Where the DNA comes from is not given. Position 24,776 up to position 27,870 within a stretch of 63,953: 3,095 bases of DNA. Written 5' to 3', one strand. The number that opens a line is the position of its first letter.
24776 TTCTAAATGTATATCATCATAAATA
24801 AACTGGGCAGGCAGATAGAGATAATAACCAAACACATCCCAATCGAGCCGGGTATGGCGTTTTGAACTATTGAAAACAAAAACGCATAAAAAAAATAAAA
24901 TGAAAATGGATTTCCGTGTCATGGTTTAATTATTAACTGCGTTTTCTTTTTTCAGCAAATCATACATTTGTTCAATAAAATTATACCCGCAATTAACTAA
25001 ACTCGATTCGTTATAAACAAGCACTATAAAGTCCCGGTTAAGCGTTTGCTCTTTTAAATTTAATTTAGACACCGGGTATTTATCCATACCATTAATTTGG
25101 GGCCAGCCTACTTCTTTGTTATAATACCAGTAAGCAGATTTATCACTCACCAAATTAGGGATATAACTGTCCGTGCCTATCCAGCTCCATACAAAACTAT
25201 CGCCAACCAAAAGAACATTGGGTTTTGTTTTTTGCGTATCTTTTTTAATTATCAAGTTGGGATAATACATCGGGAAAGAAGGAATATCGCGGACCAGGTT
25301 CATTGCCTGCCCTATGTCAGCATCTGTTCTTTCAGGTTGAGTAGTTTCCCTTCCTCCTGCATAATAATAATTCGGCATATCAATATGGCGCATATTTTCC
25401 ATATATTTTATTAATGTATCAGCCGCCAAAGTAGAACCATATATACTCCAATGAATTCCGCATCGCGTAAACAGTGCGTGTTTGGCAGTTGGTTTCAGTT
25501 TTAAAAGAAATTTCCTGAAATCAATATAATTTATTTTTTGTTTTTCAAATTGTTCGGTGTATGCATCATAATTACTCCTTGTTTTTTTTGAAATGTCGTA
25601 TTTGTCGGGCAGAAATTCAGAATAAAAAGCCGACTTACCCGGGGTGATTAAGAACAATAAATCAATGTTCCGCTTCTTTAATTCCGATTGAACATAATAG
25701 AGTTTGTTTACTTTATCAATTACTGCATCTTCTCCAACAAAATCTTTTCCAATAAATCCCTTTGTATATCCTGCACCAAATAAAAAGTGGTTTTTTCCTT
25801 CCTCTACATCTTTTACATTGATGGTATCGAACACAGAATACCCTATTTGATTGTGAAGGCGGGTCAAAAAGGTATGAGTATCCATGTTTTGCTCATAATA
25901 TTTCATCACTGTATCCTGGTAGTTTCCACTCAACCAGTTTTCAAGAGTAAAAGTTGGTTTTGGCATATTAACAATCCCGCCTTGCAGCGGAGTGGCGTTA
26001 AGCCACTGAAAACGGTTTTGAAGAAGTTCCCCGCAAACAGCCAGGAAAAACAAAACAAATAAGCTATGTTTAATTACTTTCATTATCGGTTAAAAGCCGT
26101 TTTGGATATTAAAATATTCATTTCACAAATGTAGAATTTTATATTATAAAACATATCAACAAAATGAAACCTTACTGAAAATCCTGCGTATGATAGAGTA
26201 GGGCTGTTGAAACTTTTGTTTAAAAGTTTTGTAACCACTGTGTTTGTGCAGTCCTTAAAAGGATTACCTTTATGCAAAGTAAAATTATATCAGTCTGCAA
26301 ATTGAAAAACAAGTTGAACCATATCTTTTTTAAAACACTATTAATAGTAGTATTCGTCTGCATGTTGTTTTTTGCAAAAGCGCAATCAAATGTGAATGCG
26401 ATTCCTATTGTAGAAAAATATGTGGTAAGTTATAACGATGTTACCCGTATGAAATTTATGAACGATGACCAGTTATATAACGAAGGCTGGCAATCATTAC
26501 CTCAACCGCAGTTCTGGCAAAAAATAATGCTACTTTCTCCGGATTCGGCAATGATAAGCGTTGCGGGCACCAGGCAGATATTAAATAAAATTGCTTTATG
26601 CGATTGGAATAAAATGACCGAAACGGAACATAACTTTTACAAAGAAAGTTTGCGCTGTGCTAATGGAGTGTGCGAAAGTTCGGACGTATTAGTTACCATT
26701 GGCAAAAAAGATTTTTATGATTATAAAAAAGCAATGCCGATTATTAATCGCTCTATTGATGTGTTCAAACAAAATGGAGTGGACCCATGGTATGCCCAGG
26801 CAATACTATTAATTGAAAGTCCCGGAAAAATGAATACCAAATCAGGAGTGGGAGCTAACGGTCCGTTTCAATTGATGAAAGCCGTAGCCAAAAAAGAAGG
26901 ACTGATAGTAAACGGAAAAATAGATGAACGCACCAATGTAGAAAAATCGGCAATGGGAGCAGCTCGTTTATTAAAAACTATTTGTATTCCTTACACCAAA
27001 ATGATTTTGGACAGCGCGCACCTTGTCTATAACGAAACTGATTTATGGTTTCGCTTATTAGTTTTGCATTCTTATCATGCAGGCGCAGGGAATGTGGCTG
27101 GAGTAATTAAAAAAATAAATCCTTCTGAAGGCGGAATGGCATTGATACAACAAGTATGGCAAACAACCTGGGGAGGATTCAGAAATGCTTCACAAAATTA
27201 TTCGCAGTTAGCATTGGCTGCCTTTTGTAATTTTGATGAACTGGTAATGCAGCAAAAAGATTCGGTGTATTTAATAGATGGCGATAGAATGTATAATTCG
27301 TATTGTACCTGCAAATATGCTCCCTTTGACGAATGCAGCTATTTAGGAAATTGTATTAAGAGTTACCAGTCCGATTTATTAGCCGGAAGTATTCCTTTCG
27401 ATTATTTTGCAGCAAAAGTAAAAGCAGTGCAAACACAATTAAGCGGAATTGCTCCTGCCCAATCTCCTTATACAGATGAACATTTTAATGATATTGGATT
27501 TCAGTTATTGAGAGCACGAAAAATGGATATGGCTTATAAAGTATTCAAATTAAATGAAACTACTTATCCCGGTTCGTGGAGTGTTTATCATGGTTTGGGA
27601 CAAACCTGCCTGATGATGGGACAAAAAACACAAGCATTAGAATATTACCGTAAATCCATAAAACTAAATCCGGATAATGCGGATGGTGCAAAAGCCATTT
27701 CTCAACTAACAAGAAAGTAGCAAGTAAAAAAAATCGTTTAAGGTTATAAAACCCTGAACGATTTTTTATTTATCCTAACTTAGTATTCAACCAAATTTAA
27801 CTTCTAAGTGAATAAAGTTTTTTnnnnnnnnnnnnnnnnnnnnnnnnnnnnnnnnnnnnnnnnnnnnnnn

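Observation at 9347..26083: Island of seven polytopic GT-C-like membrane proteins with swapped lectin-type modules and a single polyprenol-phosphate GT2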

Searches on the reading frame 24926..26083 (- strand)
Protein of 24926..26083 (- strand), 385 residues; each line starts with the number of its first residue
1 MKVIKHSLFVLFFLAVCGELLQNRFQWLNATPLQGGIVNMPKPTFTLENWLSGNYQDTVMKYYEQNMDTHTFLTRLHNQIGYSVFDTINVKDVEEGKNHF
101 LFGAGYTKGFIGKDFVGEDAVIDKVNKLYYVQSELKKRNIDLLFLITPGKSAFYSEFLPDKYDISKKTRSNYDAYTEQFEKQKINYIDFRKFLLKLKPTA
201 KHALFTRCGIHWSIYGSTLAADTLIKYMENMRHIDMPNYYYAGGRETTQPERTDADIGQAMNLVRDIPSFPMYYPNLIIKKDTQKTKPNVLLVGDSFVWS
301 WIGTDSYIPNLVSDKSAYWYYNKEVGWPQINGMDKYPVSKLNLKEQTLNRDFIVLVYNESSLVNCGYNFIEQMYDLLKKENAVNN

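Call 4: search_protein_families(library=pfam, proteins=[window:24926-26083:-], max_evalue=0.01)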
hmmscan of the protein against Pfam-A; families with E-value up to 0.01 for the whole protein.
window:24926-26083:- (385 aa): 1 family
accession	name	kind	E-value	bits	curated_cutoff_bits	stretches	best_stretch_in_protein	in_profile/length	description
PF16822.11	ALGX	-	2.3e-17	64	26.5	1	123-298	27-212/268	SGNH hydrolase-like domain, acetyltransferase AlgX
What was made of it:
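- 24926..26083 (-): AlgX/SGNH-like protein with an N-terminal anchor, in an operon with M7. Putative periplasmic glycan O-acetyltransferase or esterase. PF16822 ALGX at 2.3e-17 (call 4).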

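Call 6: search_protein_families(library=ncbifam, proteins=[window:24926-26083:-], max_evalue=0.01)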
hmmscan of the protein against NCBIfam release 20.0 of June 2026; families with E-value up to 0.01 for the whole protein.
window:24926-26083:- (385 aa): 0 families

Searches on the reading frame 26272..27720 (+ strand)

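Call 7: search_protein_families(library=pfam, proteins=[window:26272-27720:+], max_evalue=0.001)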
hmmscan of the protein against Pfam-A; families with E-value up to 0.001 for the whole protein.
window:26272-27720:+ (482 aa): 6 families
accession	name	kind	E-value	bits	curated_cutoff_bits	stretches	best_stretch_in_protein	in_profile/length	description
PF01464.25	SLT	-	2.7e-11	43.5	21.3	1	166-281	8-107/117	Transglycosylase SLT domain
PF00515.34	TPR_1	-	3.6e-08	33.3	27.8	1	438-469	3-34/34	Tetratricopeptide repeat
PF07719.23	TPR_2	-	3.2e-07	30.4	27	1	438-469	3-34/34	Tetratricopeptide repeat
PF13181.12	TPR_8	-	2.9e-06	27.4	25.7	1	438-469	3-34/34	Tetratricopeptide repeat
PF13431.12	TPR_17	-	1.1e-05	25.7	24.4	0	432-457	9-34/34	Tetratricopeptide repeat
PF13424.12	TPR_12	-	0.00011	22.8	30.1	1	423-465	31-74/77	Tetratricopeptide repeat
